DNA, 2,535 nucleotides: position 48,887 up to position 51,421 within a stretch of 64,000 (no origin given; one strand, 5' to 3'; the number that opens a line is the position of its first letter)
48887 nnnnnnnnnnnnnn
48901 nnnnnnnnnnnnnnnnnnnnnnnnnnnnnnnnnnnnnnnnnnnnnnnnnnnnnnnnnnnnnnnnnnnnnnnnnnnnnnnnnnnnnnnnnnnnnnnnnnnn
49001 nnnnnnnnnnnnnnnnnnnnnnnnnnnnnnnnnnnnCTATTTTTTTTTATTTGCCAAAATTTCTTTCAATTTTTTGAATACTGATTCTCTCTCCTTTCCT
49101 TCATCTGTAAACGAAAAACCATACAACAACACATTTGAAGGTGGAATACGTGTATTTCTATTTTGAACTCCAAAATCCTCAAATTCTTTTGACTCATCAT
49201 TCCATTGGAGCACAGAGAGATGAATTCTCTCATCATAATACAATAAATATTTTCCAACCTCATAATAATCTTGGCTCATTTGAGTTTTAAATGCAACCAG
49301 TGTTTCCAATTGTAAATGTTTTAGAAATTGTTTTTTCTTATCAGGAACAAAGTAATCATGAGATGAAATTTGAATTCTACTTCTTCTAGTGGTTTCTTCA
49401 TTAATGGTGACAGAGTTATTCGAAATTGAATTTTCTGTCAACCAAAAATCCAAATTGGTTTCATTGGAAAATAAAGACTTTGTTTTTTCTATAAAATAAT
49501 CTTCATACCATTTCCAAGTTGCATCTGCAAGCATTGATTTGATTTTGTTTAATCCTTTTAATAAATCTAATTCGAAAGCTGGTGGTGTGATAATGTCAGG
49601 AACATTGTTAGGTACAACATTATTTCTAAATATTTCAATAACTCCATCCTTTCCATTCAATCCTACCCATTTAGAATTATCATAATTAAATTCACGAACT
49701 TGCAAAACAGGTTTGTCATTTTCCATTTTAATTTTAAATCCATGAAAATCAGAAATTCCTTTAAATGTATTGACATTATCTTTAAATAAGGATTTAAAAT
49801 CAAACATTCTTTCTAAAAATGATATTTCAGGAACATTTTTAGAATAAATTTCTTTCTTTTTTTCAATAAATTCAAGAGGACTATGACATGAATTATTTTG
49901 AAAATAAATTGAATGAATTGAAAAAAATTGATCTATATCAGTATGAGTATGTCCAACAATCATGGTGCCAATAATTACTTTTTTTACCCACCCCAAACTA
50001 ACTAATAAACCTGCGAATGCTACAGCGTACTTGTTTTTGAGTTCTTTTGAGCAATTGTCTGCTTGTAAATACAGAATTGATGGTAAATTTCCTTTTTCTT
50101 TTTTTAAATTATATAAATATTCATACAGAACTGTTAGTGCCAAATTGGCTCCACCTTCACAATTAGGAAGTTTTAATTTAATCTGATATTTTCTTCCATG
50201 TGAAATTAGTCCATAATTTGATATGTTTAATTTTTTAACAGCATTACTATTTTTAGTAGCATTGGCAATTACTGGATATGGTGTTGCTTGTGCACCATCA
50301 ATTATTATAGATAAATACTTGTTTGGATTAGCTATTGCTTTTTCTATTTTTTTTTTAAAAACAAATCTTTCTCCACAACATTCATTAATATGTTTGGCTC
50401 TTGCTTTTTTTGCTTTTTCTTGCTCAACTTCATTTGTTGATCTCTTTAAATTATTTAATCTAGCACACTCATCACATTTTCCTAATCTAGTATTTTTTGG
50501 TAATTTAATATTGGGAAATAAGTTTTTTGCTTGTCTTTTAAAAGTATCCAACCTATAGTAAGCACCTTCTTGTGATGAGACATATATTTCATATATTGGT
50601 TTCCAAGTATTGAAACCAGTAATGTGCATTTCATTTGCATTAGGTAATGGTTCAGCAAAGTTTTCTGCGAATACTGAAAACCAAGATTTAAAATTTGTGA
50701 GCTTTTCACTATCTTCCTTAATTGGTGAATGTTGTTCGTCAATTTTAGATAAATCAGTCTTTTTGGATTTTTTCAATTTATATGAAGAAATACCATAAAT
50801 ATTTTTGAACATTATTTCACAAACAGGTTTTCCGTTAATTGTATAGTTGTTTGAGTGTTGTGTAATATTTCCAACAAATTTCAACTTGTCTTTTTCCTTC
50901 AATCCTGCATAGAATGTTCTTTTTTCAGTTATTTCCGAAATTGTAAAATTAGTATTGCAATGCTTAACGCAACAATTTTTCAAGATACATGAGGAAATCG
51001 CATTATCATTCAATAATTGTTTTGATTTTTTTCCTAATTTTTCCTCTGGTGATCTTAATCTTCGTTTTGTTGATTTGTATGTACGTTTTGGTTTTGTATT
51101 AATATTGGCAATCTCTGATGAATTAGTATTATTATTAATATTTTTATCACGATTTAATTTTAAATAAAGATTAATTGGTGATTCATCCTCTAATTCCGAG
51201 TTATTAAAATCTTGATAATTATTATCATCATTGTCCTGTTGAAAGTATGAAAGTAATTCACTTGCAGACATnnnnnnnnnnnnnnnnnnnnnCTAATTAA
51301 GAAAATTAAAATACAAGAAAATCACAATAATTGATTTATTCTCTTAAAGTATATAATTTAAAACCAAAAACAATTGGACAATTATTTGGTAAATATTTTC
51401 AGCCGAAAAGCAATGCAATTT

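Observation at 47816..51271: DDE-transposase-like ORF sits exactly where the 5' end of a truncated beta-lactamase paralogue should be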

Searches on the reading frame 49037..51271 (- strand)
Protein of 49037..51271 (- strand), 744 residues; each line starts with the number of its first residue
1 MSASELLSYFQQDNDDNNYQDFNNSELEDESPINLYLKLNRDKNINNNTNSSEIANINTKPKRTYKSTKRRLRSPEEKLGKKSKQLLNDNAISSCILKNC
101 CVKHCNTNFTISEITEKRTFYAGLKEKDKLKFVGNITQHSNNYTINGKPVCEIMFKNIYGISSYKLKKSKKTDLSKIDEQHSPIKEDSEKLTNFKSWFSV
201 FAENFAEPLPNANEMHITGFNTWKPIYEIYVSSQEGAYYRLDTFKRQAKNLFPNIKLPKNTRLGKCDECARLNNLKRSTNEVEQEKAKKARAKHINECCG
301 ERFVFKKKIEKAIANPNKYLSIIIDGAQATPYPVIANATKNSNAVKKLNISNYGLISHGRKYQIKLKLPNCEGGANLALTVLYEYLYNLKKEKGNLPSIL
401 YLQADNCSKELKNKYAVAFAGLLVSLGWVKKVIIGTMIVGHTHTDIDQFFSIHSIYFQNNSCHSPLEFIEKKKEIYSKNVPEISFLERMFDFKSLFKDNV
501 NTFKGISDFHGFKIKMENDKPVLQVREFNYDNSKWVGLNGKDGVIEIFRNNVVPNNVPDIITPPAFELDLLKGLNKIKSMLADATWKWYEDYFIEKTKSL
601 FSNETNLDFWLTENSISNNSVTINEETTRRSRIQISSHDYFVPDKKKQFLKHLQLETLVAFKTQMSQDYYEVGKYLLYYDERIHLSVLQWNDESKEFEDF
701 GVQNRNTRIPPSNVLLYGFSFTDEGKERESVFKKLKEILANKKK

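Call 3: search_protein_families(library=pfam, proteins=[window:49037-51271:-], max_evalue=0.1)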
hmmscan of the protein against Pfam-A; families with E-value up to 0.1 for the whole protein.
window:49037-51271:- (744 aa): 1 family
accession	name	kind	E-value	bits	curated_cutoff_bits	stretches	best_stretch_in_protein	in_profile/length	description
PF25273.1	DUF7869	-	3.9e-43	147.7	26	1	341-529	2-190/192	Domain of unknown function (DUF7869)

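Call 6: search_protein_families(library=ncbifam, proteins=[window:49037-51271:-], max_evalue=1)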
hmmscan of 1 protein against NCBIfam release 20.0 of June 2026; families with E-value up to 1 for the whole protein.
window:49037-51271:- (744 aa): 1 family
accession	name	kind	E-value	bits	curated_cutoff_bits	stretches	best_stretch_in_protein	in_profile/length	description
TIGR00687.1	pyridox_kin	equivalog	0.093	12.1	144.5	1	535-574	119-156/288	pyridoxal kinase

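Call 7: find_homologous_proteins(query=window:49037-51271:-)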
Query window:49037-51271:- (744 aa): 2 proteins with E <= 0.001 among 8000 candidates.
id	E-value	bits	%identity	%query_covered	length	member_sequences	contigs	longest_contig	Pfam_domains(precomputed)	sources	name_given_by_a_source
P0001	1.5e-116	409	34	93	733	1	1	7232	PF25273.1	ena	-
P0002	1.9e-32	131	31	43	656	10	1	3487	PF25273.1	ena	-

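Call 10: find_encoding_contigs(protein=P0001, flank=5000)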
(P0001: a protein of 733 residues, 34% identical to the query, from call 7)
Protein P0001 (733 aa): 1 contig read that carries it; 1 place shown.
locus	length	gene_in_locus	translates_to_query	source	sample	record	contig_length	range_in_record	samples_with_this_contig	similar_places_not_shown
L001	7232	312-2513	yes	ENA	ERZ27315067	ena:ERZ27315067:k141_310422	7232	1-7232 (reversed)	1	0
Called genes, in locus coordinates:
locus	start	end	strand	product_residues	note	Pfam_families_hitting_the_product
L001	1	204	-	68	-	?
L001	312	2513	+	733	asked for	PF25273:DUF7869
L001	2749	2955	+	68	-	-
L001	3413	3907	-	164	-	PF20431:E_motif (faint), PF14432:DYW_deaminase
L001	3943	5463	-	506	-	PF01535:PPR (faint), PF12854:PPR_1 (faint), PF13812:PPR_3 (faint), PF17177:PPR_long (faint), PF23276:TPR_24 (faint), PF13041:PPR_2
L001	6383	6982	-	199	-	PF13405:EF-hand_6 (faint), PF13833:EF-hand_8 (faint), PF13202:EF-hand_5 (faint), PF00036:EF-hand_1 (faint), PF13499:EF-hand_7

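Call 11: find_encoding_contigs(protein=window:49037-51271:-, flank=10000)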
Protein window:49037-51271:- (744 aa): no gene with exactly this product is on record in the collection.

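Call 18: search_protein_representatives(protein=window:49037-51271:-)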
Query: 744 residues. Proteins with E-value up to 0.001 (for the whole library): 3115; up to 1e-10: 1152; up to 1e-30: 85. The best 150 are listed.
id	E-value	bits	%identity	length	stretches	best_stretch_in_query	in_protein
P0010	1.4e-85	304.5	35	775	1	39-727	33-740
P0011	6.6e-83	295.7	34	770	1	86-614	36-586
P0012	5.4e-60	219.9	30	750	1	81-638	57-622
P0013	8.0e-59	216.0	39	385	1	404-744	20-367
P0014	1.8e-58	214.9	30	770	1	89-637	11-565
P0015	1.1e-53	199.0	29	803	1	22-603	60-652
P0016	1.2e-52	195.6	32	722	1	141-592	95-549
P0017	7.0e-52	193.1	31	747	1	62-539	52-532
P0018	2.7e-47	177.9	29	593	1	96-571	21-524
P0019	2.6e-46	174.7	33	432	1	126-453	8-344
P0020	4.2e-45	170.7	31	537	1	124-520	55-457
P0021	1.0e-43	166.1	29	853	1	97-520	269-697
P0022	8.5e-42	159.8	28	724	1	97-537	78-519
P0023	2.0e-41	158.5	29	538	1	144-539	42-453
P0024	4.0e-41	157.5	28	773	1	59-609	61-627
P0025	9.5e-41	156.3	29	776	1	58-536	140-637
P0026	3.1e-40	154.6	30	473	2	143-389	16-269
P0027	3.8e-40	154.3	31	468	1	66-480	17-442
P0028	5.8e-40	153.7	28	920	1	79-595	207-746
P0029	9.8e-40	152.9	27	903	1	39-577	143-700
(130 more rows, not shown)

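Call 19: list_cluster_members(proteins=[P0010, P0011, P0012, P0013, P0014, P0015, P0016, P0017, P0021, P0028])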
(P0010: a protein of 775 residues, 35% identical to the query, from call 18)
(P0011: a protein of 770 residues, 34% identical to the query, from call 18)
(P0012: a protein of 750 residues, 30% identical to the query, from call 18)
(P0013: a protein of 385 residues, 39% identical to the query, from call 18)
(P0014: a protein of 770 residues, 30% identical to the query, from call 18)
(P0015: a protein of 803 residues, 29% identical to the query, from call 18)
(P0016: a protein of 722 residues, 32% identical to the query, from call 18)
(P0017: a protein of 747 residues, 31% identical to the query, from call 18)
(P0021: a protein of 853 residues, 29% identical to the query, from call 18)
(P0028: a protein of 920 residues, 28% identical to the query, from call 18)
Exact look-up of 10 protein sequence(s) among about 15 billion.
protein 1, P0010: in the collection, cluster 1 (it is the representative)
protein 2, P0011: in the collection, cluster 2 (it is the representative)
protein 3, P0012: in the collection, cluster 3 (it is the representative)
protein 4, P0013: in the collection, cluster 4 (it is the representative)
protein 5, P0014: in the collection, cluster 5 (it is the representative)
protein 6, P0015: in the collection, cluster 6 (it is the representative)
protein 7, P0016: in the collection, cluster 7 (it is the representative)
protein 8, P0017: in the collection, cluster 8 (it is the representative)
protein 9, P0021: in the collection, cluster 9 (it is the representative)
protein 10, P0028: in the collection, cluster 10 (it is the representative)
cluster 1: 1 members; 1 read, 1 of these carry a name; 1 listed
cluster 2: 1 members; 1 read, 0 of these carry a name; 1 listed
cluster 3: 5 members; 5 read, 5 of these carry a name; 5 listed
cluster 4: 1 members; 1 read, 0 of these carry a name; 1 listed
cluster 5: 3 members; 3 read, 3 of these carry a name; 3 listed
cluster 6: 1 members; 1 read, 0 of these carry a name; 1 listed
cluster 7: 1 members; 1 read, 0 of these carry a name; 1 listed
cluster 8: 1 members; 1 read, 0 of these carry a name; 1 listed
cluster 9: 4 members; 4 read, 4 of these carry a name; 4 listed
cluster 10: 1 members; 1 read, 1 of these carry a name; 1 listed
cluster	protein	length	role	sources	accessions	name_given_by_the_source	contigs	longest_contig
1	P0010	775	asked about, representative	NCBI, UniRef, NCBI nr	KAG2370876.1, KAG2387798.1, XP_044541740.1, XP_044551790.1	hypothetical protein C9374_001392 [Naegleria lovaniensis] | DUF7869 domain-containing protein n=1 Tax=Naegleria lovaniensis TaxID=51637 ... | uncharacterized protein C9374_013751 [Naegleria lovaniensis]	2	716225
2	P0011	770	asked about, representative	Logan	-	-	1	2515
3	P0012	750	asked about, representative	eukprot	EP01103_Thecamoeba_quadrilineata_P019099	TRINITY_DN75_c0_g1_i3.p1 TRINITY_DN75_c0_g1~~TRINITY_DN75_c0_g1_i3.p1 ORF type:complete ...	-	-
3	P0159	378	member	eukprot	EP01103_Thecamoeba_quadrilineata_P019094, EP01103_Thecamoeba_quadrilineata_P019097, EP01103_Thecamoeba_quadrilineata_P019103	TRINITY_DN75_c0_g1_i10.p1 TRINITY_DN75_c0_g1~~TRINITY_DN75_c0_g1_i10.p1 ORF type:complete ...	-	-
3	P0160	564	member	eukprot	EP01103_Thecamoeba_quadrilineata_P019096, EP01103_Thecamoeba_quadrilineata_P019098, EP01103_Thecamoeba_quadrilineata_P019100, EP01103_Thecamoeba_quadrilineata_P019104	TRINITY_DN75_c0_g1_i12.p1 TRINITY_DN75_c0_g1~~TRINITY_DN75_c0_g1_i12.p1 ORF type:complete ...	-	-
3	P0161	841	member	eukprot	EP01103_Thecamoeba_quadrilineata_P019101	TRINITY_DN75_c0_g1_i5.p1 TRINITY_DN75_c0_g1~~TRINITY_DN75_c0_g1_i5.p1 ORF type:complete ...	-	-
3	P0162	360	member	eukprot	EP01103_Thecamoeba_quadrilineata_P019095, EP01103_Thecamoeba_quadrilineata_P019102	TRINITY_DN75_c0_g1_i11.p1 TRINITY_DN75_c0_g1~~TRINITY_DN75_c0_g1_i11.p1 ORF type:complete ...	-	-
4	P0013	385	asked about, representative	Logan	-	-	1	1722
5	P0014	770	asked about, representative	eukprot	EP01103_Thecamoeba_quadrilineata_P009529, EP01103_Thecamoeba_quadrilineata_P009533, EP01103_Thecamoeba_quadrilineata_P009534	TRINITY_DN192_c0_g1_i13.p1 TRINITY_DN192_c0_g1~~TRINITY_DN192_c0_g1_i13.p1 ORF ...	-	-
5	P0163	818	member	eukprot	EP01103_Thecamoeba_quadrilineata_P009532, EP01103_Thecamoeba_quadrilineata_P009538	TRINITY_DN192_c0_g1_i27.p1 TRINITY_DN192_c0_g1~~TRINITY_DN192_c0_g1_i27.p1 ORF ...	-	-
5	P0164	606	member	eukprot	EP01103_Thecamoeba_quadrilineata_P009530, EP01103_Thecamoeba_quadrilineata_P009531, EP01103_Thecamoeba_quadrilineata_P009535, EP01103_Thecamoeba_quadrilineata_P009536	TRINITY_DN192_c0_g1_i14.p1 TRINITY_DN192_c0_g1~~TRINITY_DN192_c0_g1_i14.p1 ORF ...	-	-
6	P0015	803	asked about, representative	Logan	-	-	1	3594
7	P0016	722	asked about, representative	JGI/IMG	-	-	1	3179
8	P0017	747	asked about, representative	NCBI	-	-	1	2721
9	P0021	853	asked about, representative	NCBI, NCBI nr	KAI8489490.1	ATP binding [Branchiostoma belcheri]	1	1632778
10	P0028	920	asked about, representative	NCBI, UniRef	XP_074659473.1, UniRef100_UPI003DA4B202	uncharacterized protein LOC141912156 [Tubulanus polymorphus] | uncharacterized protein LOC141912156 n=1 Tax=Tubulanus polymorphus TaxID=672921 ...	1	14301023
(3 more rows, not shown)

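Call 20: find_encoding_contigs(protein=P0010, flank=10000, max_places=10)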
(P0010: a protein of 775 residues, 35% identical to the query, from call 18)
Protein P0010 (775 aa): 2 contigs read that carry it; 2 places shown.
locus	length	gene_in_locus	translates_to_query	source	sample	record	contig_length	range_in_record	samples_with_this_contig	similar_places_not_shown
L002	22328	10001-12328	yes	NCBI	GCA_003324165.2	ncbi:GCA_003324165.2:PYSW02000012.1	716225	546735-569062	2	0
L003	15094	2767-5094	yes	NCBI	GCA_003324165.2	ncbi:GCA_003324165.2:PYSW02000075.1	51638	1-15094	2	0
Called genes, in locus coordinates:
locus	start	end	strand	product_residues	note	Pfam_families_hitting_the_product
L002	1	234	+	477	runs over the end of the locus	PF08334:T2SSG (faint)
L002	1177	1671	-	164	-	-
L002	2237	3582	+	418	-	-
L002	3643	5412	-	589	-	-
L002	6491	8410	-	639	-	-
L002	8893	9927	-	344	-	-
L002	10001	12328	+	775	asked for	PF25273:DUF7869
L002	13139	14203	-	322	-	PF01073:3Beta_HSD, PF01370:Epimerase, PF05368:NmrA, PF07993:NAD_binding_4, PF13460:NAD_binding_10, PF16363:GDP_Man_Dehyd (weak)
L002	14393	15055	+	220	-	PF07081:DUF1349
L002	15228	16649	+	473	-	PF00079:Serpin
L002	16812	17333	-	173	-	PF00877:NLPC_P60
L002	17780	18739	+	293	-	-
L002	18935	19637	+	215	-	-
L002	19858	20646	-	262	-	-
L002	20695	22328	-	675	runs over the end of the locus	PF02824:TGS, PF07973:tRNA_SAD, PF00587:tRNA-synt_2b, PF03129:HGTP_anticodon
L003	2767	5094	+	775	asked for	PF25273:DUF7869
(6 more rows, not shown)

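Call 47: find_homologous_proteins(query=A1, max_evalue=1e-10)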
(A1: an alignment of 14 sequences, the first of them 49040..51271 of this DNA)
Query A1 (14 sequences) (744 aa, profile of the alignment): 1 proteins with E <= 1e-10 among 8000 candidates.
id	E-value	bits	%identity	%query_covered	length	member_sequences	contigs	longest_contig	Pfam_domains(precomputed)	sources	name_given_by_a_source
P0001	1.5e-229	782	34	93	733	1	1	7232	PF25273.1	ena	-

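Call 49: search_solved_structures(query=A1, max_evalue=10)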
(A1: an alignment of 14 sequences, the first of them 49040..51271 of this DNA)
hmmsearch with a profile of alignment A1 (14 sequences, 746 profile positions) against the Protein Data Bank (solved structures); distinct sequences matched with E-value up to 10: 5.
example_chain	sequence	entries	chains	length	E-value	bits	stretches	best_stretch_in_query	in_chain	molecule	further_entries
9fj2_A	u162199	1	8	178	0.027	16.1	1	153-227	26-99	Rubrerythrin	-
8zjr_M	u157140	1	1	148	0.19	13.4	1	204-258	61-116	DNA-binding protein RFX5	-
4w8p_B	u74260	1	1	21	0.23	13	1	439-452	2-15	Amyloid beta A4 precursor protein-binding family B member 1-interacting protein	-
3zdl_B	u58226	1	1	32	0.37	12.4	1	439-452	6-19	AMYLOID BETA A4 PRECURSOR PROTEIN-BINDING FAMILY B MEMBER 1-INTERACTING PROTEIN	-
2mwn_A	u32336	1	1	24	1.4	10.5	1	440-452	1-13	Amyloid beta A4 precursor protein-binding family B member 1-interacting protein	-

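Call 60: predict_structure(alignment_id=A1)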
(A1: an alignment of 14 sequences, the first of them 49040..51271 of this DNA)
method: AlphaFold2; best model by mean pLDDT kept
length: 744 residues; sequences in the alignment: 14
mean_pLDDT: 72.5   pTM: 0.55
mean pLDDT of the five models: 72.5, 71.8, 71.1, 68.0, 67.6
residues with pLDDT >= 90: 111; 70-90: 405; 50-70: 103; < 50: 125
segments of 3 or more residues with pLDDT < 50: 1-73, 179-183, 261-264, 614-649, 700-705
pLDDT, mean of each block of 10 residues (from residue 1): 36 31 26 31 30 31 37 57 77 79 81 88 84 79 81 88 83 63 58 86 68 67 78 77 89 75 62 78 83 80 82 88 89 80 77 88 89 89 93 90 80 91 93 86 72 85 90 84 91 92 86 92 90 79 85 86 74 78 82 72 74 41 30 24 42 68 76 77 76 60 57 77 59 71 58
secondary structure, 60 per line:
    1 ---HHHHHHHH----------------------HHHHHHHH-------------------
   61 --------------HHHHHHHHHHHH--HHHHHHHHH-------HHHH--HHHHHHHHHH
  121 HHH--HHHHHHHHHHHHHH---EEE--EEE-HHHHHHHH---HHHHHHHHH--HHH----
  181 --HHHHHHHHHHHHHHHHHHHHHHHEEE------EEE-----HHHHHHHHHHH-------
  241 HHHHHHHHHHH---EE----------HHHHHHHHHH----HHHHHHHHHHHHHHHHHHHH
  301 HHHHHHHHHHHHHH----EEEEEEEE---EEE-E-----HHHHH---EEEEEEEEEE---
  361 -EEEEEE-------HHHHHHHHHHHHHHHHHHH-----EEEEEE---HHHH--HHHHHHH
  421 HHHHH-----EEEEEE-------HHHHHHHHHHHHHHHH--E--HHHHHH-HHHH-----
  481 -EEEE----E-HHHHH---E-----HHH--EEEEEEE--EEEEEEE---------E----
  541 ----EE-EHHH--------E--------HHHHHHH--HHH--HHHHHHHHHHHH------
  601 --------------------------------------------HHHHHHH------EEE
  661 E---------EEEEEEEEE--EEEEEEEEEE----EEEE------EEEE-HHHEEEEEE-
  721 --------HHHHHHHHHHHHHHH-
elements in order (helices of 4 or more, strands of 3 or more residues): H4-11 H34-41 H75-86 H89-97 H105-108 H111-123 H126-139 E143-145 E148-150 H152-159 H163-171 H183-205 E206-208 E215-217 H223-233 H241-251 H267-276 H281-314 E319-326 E330-332 H340-344 E348-357 E362-367 H375-393 E399-404 H408-411 H414-425 E431-436 H444-459 H465-470 H472-475 E482-485 H492-496 E511-517 E520-526 H569-575 H583-594 H645-651 E658-661 E671-679 E682-691 E696-699 E706-709 E714-719 H729-743

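Call 78: list_cluster_members(proteins=[P0018, P0019, P0020, P0022, P0023, P0024, P0025, P0026, P0027, P0029])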
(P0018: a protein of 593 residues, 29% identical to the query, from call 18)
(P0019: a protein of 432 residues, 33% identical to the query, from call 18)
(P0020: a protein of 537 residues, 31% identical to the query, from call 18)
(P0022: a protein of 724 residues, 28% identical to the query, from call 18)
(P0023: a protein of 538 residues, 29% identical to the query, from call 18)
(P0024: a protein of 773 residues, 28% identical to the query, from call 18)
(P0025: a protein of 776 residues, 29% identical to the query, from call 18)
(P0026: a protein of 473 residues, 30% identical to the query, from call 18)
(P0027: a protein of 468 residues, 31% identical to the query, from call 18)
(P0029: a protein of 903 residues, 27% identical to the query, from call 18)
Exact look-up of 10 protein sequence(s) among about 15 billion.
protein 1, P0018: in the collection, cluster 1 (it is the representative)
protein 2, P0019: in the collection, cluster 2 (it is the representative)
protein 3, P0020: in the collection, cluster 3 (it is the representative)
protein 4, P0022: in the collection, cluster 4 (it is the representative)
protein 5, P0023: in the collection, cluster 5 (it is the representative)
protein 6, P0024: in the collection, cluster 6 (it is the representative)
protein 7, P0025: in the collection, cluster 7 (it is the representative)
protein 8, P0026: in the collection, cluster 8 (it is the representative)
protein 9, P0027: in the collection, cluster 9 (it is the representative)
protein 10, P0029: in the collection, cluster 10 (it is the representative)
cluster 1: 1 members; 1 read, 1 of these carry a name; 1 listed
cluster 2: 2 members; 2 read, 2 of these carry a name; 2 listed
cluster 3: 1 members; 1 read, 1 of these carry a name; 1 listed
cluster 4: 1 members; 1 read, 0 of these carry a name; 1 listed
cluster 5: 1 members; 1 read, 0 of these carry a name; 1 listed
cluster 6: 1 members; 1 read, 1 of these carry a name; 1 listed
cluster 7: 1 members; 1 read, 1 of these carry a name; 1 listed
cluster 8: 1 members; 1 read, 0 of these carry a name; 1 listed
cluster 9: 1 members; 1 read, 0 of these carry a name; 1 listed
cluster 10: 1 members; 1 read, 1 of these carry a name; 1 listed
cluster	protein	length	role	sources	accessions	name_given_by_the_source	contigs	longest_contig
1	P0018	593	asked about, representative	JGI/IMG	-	hypothetical protein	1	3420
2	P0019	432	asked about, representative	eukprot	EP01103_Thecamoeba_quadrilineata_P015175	TRINITY_DN470_c0_g1_i8.p1 TRINITY_DN470_c0_g1~~TRINITY_DN470_c0_g1_i8.p1 ORF ...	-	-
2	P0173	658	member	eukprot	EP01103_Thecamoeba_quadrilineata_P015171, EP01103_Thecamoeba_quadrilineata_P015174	TRINITY_DN470_c0_g1_i3.p1 TRINITY_DN470_c0_g1~~TRINITY_DN470_c0_g1_i3.p1 ORF ...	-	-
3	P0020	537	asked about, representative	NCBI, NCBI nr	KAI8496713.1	ATP binding [Branchiostoma belcheri]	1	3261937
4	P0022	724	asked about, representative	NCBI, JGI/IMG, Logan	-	-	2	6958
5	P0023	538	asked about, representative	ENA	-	-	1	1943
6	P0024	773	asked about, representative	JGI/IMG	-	hypothetical protein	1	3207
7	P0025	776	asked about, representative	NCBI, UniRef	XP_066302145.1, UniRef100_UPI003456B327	uncharacterized protein [Branchiostoma lanceolatum] | uncharacterized protein n=1 Tax=Branchiostoma lanceolatum TaxID=7740 RepID=UPI003456B327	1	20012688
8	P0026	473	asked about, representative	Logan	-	-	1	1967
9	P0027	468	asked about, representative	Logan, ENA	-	-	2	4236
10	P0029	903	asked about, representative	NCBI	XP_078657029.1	uncharacterized protein LOC144903082 [Branchiostoma floridae x Branchiostoma belcheri]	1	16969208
